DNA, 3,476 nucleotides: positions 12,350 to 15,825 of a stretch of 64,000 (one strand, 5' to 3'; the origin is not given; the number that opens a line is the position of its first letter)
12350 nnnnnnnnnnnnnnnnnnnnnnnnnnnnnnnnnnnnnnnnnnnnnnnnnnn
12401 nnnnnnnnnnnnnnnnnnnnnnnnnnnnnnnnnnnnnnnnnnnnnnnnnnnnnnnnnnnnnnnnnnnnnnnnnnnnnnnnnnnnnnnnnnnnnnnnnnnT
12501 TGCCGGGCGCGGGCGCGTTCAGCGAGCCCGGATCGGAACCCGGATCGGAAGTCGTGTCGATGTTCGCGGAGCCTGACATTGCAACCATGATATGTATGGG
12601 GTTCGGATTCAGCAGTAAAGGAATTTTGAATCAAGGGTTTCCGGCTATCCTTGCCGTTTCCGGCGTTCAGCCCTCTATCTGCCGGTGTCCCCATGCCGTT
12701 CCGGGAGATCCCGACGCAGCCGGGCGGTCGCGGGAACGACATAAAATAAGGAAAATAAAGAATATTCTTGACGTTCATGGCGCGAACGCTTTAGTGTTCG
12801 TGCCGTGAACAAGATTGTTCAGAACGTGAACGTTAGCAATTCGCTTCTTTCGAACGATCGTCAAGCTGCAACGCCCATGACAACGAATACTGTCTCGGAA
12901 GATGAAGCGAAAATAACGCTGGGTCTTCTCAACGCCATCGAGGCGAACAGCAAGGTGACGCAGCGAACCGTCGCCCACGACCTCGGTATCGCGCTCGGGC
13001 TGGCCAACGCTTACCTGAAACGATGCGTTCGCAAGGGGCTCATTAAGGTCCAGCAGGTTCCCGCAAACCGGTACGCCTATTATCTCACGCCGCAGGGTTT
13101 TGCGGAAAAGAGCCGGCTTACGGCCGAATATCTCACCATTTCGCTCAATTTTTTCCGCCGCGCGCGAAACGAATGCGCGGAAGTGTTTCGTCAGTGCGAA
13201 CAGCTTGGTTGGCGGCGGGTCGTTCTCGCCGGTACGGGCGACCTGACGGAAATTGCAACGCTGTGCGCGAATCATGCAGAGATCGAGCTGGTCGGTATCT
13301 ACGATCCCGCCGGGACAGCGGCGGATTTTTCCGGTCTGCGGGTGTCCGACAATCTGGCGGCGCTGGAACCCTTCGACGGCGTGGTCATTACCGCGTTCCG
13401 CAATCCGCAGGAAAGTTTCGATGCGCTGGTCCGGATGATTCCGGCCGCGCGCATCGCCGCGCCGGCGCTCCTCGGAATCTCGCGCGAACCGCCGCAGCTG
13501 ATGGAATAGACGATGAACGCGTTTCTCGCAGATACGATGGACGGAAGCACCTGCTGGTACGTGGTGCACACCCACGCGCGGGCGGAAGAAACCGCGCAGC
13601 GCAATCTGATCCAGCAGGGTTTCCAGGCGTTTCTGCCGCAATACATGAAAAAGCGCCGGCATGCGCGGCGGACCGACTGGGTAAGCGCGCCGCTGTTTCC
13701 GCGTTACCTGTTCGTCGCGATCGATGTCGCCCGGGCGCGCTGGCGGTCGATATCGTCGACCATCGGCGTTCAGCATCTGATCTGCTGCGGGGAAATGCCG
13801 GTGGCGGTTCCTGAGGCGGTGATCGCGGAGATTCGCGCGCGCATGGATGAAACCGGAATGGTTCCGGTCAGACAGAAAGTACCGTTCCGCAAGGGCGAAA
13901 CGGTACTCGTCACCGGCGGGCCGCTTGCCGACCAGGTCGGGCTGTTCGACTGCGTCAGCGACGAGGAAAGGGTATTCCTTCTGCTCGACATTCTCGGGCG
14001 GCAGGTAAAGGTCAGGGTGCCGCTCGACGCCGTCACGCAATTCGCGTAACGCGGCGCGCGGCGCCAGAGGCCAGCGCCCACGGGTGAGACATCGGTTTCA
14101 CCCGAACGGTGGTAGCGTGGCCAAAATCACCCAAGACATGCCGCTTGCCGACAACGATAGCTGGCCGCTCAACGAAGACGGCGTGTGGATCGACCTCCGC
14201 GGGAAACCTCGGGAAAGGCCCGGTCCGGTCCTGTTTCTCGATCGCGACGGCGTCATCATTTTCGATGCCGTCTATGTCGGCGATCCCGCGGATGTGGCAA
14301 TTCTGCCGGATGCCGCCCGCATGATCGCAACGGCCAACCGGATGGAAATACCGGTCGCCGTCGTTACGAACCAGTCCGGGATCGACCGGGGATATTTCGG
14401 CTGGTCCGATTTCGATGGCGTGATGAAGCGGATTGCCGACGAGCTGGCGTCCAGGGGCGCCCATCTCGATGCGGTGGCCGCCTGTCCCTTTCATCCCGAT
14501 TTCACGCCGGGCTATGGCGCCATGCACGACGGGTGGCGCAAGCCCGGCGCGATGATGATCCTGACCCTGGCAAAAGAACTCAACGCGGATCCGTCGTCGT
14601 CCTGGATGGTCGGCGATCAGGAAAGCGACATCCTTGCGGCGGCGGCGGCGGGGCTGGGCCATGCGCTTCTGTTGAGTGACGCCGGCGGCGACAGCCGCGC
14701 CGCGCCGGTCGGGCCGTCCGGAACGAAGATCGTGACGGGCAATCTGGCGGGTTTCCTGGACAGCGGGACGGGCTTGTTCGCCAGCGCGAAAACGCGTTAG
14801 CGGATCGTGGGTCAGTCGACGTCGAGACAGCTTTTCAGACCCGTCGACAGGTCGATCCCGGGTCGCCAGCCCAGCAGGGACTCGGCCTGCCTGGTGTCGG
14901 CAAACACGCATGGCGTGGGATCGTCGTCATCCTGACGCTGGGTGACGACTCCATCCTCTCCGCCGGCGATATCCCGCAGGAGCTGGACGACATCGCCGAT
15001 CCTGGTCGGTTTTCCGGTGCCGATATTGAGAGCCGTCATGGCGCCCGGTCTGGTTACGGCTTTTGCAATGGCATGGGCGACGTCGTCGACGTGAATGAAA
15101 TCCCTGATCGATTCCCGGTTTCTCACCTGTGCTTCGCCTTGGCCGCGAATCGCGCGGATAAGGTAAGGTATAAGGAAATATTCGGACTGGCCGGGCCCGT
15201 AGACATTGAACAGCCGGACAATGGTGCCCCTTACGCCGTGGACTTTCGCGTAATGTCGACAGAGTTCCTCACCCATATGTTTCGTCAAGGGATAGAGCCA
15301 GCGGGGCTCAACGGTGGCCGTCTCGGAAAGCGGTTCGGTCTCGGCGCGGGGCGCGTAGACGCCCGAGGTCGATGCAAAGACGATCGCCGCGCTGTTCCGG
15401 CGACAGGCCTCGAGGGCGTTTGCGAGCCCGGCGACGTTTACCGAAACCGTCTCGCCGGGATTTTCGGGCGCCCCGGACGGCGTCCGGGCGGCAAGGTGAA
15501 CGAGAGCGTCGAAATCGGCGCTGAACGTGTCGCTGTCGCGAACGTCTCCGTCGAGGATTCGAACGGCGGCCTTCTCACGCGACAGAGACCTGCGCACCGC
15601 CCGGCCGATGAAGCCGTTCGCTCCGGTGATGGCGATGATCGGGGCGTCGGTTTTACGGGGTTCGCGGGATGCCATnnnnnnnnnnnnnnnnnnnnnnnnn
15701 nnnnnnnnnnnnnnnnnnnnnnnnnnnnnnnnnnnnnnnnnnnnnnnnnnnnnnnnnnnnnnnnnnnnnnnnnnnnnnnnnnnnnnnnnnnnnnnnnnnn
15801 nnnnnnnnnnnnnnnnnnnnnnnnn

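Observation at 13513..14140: NusG paralog encoded immediately upstream of an ops-like element in the leader of a ~21 kb Pse-glycan operon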

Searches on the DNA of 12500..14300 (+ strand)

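Call 11: search_rna_families(source=window, start=12500, end=14300, threshold=evalue, max_evalue=10)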
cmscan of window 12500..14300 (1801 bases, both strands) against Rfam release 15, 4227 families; matches with E-value up to 10: 5.
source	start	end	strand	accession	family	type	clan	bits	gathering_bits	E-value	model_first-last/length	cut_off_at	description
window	13914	13971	+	RF03006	M23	Gene; sRNA;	-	20.8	41.2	0.57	1-53/53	no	M23 RNA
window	14016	14058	+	RF03929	mir-6579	Gene; miRNA;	-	19.9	47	1.9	1-68/68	no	mir-6579 microRNA precursor family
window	14116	14164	+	RF01109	SBRMV1_UPD-PKd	Cis-reg;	-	17.9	33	5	1-21/21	no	Pseudoknot of upstream pseudoknot domain (UPD) of the 3'UTR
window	13171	13233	+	RF01686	Acido-1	Gene; sRNA;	-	17.3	50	2.3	1-64/64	no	Acido-1 RNA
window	13878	13955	-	RF01683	P6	Gene; sRNA;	-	12.2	50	2.1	1-510/510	no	Pseudomonas sRNA P6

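Call 21: search_rna_families(sources=[L003, L007, L005, L010, L012, L022, L025, L027, L045, L074, L077, L068, L078, L036, L032, L039], threshold=gathering)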
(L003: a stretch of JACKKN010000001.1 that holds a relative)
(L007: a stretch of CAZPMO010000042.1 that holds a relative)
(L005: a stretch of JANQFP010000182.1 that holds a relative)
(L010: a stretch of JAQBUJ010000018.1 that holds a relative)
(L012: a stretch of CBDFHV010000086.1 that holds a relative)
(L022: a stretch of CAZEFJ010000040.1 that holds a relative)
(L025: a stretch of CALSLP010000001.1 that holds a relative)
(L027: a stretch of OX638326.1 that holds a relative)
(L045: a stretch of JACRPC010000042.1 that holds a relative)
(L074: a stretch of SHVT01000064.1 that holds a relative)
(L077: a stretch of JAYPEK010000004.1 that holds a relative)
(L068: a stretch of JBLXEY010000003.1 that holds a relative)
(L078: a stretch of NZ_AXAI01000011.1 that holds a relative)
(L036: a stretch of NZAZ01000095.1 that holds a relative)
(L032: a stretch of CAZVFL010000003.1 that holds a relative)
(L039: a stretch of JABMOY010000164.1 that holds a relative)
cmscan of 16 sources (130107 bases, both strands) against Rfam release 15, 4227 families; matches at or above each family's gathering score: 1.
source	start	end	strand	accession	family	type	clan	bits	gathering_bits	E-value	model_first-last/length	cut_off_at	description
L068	3018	3089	+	RF00005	tRNA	Gene; tRNA;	CL00001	69.6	29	7.9e-13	1-71/71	no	tRNA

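Call 38: build_rna_model(alignment_id=A3, structure=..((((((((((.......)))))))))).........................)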
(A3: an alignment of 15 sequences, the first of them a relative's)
Model R1 built from alignment A3 (15 sequences, 54 columns); structure: as given.
model positions 54; base pairs 10; branch points 0; effective number of sequences 12.1; information 1.028 bits per position. Calibrated on 0.2 Mb of random sequence (short: E-values are rough).
structure used (alignment columns):
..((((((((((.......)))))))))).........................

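Call 39: search_with_rna_model(model_id=R1, sources=[window, L001, L002, L003, L004, L005, L006, L007, L008, L009, L010, L011, L012, L013, L014, L015, L016, L017, L018, L019, L020, L021, L022, L023, L024, L025, L026, L027, L028, L029, L030, L031, L032, L033, L034, L035, L036, L037, L038, L039, L040, L041, L042, L043, L044, L045, L046, L047, L048, L049, L050, L051, L052, L053, L054, L055, L056, L057, L058, L059, L060, L061, L062, L063, L064, L065, L066, L067, L068, L069, L070, L071, L072, L073, L074, L075, L076, L077, L078, L079, L080], max_evalue=1, make_alignment=true)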
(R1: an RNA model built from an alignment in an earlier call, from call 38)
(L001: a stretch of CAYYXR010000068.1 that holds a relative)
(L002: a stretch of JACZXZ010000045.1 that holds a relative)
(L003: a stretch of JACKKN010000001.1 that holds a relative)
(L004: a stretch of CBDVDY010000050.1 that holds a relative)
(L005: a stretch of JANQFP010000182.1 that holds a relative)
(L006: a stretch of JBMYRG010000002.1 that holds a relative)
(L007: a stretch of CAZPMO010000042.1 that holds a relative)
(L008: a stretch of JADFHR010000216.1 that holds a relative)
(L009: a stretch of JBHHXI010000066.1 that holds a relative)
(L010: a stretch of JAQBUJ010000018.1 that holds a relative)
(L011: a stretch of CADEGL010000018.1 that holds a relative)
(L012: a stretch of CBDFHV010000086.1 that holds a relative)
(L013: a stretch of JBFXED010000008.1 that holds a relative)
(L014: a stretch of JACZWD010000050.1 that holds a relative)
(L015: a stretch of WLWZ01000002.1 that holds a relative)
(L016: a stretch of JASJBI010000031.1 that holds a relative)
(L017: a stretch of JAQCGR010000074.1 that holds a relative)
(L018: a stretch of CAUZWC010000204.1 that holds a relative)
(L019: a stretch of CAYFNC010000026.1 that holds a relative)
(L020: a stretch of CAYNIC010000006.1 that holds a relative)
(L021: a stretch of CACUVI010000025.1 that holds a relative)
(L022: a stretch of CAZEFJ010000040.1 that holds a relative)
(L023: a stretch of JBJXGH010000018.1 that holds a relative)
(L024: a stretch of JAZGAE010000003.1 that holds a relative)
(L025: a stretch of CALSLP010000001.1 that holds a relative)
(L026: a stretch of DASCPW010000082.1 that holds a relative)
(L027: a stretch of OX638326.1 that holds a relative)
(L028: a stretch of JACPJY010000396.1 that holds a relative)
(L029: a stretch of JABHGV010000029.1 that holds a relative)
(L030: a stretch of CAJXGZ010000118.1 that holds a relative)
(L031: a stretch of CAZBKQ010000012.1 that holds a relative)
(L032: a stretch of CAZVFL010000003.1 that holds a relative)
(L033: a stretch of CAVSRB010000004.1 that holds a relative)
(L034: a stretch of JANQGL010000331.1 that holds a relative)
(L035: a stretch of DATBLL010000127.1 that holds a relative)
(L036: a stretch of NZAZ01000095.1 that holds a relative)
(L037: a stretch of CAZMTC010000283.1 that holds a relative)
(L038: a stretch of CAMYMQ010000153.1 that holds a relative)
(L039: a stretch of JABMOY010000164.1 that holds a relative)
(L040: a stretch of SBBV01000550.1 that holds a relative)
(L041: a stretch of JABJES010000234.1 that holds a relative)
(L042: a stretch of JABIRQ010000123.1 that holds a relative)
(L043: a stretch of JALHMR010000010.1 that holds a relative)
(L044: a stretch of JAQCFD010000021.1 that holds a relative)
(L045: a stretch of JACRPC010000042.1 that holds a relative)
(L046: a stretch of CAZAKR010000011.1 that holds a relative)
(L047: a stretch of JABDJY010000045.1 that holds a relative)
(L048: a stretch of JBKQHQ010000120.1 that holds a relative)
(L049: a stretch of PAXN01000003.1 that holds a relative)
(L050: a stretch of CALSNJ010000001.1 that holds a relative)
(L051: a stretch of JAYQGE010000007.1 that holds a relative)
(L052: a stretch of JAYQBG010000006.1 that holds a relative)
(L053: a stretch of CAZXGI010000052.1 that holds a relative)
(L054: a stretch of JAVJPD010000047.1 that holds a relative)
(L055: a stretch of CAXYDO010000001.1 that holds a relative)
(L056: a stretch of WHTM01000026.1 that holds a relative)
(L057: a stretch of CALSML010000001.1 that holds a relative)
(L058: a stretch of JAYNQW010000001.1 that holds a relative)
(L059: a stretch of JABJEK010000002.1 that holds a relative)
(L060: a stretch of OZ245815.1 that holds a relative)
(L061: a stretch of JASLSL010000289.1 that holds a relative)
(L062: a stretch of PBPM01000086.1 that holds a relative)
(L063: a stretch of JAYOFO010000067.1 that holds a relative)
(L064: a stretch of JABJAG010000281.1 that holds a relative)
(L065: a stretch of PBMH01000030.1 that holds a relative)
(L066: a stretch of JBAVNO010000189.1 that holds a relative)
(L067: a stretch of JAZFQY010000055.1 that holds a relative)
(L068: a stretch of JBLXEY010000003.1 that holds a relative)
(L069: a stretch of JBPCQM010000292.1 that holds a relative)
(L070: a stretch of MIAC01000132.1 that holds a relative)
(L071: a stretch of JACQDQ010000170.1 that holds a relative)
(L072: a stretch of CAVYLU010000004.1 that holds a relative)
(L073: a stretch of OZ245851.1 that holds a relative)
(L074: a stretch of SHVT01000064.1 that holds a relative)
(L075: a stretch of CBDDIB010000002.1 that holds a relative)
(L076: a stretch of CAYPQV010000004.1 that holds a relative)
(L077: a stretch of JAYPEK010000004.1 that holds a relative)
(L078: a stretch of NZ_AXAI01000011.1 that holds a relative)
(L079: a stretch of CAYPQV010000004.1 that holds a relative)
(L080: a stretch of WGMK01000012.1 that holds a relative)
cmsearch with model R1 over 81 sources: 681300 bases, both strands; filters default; matches with E-value up to 1: 74.
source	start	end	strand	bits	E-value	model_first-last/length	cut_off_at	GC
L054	3354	3407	+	71.9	1.4e-20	1-54/54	no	0.56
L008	4432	4485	+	71.2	2.5e-20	1-54/54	no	0.65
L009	2198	2251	+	71.2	2.5e-20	1-54/54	no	0.65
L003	4542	4595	+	70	6.1e-20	1-54/54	no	0.65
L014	4527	4580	+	68.6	1.7e-19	1-54/54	no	0.67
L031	5795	5848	+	68.3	2.2e-19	1-54/54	no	0.57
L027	4519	4572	+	67.9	2.8e-19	1-54/54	no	0.57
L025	4520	4573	+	66.3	9.6e-19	1-54/54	no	0.5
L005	4521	4574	+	63.7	6.5e-18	1-54/54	no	0.67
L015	4518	4571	+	63.5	7.8e-18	1-54/54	no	0.5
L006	4521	4574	+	63.1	1e-17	1-54/54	no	0.59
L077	4520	4573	+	62.4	1.8e-17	1-54/54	no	0.61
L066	4542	4596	+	62.3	1.8e-17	1-54/54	no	0.6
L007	4521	4573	+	61.8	2.7e-17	1-54/54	no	0.62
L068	4525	4578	+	60.9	5.1e-17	1-54/54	no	0.59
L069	4533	4586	+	59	2.1e-16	1-54/54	no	0.61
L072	4568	4621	+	57.7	5.8e-16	1-54/54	no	0.52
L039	4544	4596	+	57.6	5.9e-16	1-54/54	no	0.64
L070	4547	4601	+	57.2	7.9e-16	1-54/54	no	0.55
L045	4527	4575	+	56.3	1.6e-15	1-54/54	no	0.61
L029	1933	1982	+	55.3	3.3e-15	1-54/54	no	0.58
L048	4539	4588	+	52.4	2.9e-14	1-54/54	no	0.56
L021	4513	4566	+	51.7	5e-14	1-54/54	no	0.67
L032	4544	4596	+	50.3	1.3e-13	1-54/54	no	0.6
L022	626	678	+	49.9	1.8e-13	1-54/54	no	0.55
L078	4058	4112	+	48.8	4.3e-13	1-54/54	no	0.6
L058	4583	4635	+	48.5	5.3e-13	1-54/54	no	0.49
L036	4539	4591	+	46.9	1.7e-12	1-54/54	no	0.51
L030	4542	4589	+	45.6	4.5e-12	1-54/54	no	0.58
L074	3255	3309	+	41.5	9.2e-11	1-54/54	no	0.64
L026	4524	4576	+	41.1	1.3e-10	1-54/54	no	0.66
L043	4519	4567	+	35.9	6e-09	1-54/54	no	0.61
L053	4532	4587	+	34.4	1.9e-08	1-54/54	no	0.48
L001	1526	1580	+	32.7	6.6e-08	1-54/54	no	0.62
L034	1653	1707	+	31.7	1.4e-07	1-54/54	no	0.78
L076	4541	4595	+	30.3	4e-07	1-54/54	no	0.64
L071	4522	4570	+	29.4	7.8e-07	1-54/54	no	0.63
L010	4525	4579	+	28.1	2e-06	1-54/54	no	0.58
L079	4541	4595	+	28.1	2.1e-06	1-54/54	no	0.65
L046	1610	1660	-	26.9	4.8e-06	1-54/54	no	0.63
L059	7728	7780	+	26.9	4.8e-06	1-54/54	no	0.58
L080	4532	4565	+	25.5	1.4e-05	3-40/54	no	0.68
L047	4543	4599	+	25.3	1.5e-05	1-54/54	no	0.54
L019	4525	4577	+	25.3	1.6e-05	1-54/54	no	0.53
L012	4534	4588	+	24.4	3.1e-05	1-54/54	no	0.71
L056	4530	4585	+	24.1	3.9e-05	1-54/54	no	0.71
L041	1582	1634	-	20.7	0.00048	1-54/54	no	0.55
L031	5800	5820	-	20.6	0.00052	6-26/54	no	0.57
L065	5743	5795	+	20.4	0.00061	1-54/54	no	0.51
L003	4539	4570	-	20.3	0.00067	3-34/54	no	0.72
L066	4544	4571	-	18.4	0.0026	3-29/54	no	0.61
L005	4523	4549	-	18.1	0.0034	3-29/54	no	0.7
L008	4436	4458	-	16.5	0.011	5-27/54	no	0.61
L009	2202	2224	-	16.5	0.011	5-27/54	no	0.61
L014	4531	4553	-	16.5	0.011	5-27/54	no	0.61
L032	4547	4570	-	14.5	0.048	4-28/54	no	0.62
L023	2791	2811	+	14.4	0.053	6-26/54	no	0.52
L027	4522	4546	-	12.9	0.17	4-28/54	no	0.6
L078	4060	4087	-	12.8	0.18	3-29/54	no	0.68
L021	4497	4543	-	12.5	0.22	1-54/54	no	0.57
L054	3356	3382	-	12.1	0.28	3-29/54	no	0.63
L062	6433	6477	+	11.9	0.33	1-54/54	no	0.67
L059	7730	7755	-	11.3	0.52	3-29/54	no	0.5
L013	4082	4110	-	11.2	0.55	1-54/54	no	0.55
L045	4529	4550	-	11.2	0.56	3-29/54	no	0.64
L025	4133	4163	-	11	0.63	1-54/54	no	0.48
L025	4524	4546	-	10.9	0.7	5-27/54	no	0.61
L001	1531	1552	-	10.8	0.78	6-26/54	no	0.64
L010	4530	4551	-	10.5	0.94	6-26/54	no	0.55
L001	1135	1162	-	10.5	0.98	1-54/54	no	0.64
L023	2793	2809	-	10.4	0.99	8-24/54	no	0.47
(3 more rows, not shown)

Alignment A4: 74 matches aligned to the model, 71 columns, each read 5' to 3' on its own strand. Consensus structure (alignment columns), stored with it:
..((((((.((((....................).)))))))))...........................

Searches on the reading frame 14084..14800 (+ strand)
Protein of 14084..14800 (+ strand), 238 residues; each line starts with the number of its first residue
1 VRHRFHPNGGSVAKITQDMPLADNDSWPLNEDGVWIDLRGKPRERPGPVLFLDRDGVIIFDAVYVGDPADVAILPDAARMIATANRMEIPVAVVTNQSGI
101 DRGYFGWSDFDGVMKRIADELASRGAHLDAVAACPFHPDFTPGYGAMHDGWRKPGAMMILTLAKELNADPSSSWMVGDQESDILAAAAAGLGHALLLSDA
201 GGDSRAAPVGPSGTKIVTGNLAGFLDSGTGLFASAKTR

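Call 3: search_protein_families(library=pfam, proteins=[window:14084-14800:+], max_evalue=0.01)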
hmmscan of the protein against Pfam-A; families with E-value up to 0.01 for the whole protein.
window:14084-14800:+ (238 aa): 5 families
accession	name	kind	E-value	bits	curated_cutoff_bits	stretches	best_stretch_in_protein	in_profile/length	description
PF13242.12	Hydrolase_like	-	1.5e-11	44.4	22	1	151-206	2-58/75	HAD-hyrolase-like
PF00702.32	Hydrolase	-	5.5e-09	37.1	26.4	1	71-190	97-191/191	haloacid dehalogenase-like hydrolase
PF13419.12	HAD_2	-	1.3e-07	32.3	23.8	1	151-191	133-173/178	Haloacid dehalogenase-like hydrolase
PF08645.17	PNK3P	-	0.00077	19.7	22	1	82-179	39-126/161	Polynucleotide kinase 3 phosphatase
PF13344.12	Hydrolase_6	-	0.0013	19.2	27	1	51-101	2-43/101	Haloacid dehalogenase-like hydrolase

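Call 4: search_protein_families(library=ncbifam, proteins=[window:14084-14800:+], max_evalue=0.01)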
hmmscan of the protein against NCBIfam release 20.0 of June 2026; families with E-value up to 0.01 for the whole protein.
window:14084-14800:+ (238 aa): 18 families
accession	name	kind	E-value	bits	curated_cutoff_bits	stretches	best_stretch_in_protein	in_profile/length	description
NF006506.0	PRK08942.1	equivalog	3e-33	114.9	178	1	48-212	4-162/182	D-glycero-beta-D-manno-heptose 1,7-bisphosphate 7-phosphatase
TIGR01656.1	Histidinol-ppas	subfamily_domain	1.4e-31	109.4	84.15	1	49-193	2-142/149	histidinol-phosphate phosphatase domain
TIGR01662.1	HAD-SF-IIIA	subfamily_domain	4.2e-28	98.2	44.6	1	49-193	2-135/141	HAD-IIIA family hydrolase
TIGR00213.1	GmhB_yaeD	subfamily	1.3e-27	96.5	149.6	1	49-199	3-152/176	D-glycero-beta-D-manno-heptose 1,7-bisphosphate 7-phosphatase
NF050049.1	HBPPhtaseGmhB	domain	7.2e-18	65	250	1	49-199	5-146/171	D-glycero-alpha-D-manno-heptose-1,7-bisphosphate 7-phosphatase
NF003937.0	PRK05446.1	equivalog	1.4e-11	44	443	1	48-190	4-142/355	bifunctional histidinol-phosphatase/imidazoleglycerol-phosphate dehydratase HisB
NF005264.0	PRK06769.1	equivalog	7.9e-11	42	217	1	50-203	7-143/175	HAD-IIIA family hydrolase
TIGR01261.1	hisB_Nterm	equivalog_domain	2.6e-09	36.8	140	1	48-187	2-137/161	histidinol-phosphatase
TIGR01449.2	PGP_bact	equivalog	2.5e-06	27.2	180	1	152-197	140-185/213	phosphoglycolate phosphatase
TIGR01460.1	HAD-SF-IIA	subfamily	5.1e-06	26.4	100.15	0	153-198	197-245/246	HAD-IIA family hydrolase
NF009695.0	PRK13222.1-2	equivalog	7.9e-06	25.5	225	1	152-191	149-188/226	phosphoglycolate phosphatase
NF009700.0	PRK13226.1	equivalog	6.3e-05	22.8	342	1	152-192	150-190/229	phosphoglycolate phosphatase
NF053830.1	RUBPPhHalo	equivalog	0.00022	20.9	330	1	150-199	156-206/234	ribulose-1,5-bisphosphate 5-phosphatase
TIGR01548.1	HAD-SF-IA-hyp1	hypoth_equivalog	0.00029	20.4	140.2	1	146-188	154-196/197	TIGR01548 family HAD-type hydrolase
TIGR02253.1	CTE7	subfamily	0.0033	17.2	169.75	0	150-196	147-193/221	TIGR02253 family HAD-type hydrolase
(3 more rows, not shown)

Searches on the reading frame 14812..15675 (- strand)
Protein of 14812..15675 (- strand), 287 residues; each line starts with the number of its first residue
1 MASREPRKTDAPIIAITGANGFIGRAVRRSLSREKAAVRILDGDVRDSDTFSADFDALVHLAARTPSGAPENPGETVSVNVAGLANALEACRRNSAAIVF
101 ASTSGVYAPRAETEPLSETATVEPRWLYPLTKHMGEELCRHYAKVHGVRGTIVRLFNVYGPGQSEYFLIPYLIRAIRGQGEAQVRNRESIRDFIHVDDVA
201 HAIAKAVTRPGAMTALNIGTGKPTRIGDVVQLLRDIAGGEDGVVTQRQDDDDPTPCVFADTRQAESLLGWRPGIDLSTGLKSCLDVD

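Call 31: search_protein_families(library=pfam, proteins=[window:14812-15675:-], max_evalue=0.00001)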
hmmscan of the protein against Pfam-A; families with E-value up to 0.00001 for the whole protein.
window:14812-15675:- (287 aa): 6 families
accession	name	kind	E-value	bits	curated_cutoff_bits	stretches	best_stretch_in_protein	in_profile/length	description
PF01370.27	Epimerase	-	1.6e-42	146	20.9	1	14-219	1-240/240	NAD dependent epimerase/dehydratase family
PF16363.11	GDP_Man_Dehyd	-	1.5e-30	107.2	27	1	35-281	51-330/332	GDP-mannose 4,6 dehydratase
PF01073.25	3Beta_HSD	-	1e-15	57.9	22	1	38-207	46-229/280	3-beta hydroxysteroid dehydrogenase/isomerase family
PF04321.23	RmlD_sub_bind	-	2.7e-15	56.6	27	1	14-209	3-199/287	RmlD substrate binding domain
PF07993.18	NAD_binding_4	-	3.3e-12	46.5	20.1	1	48-203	82-258/258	Male sterility protein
PF02719.21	Polysacc_synt_2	-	1.3e-08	34.9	20.2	1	42-239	60-249/293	Polysaccharide biosynthesis protein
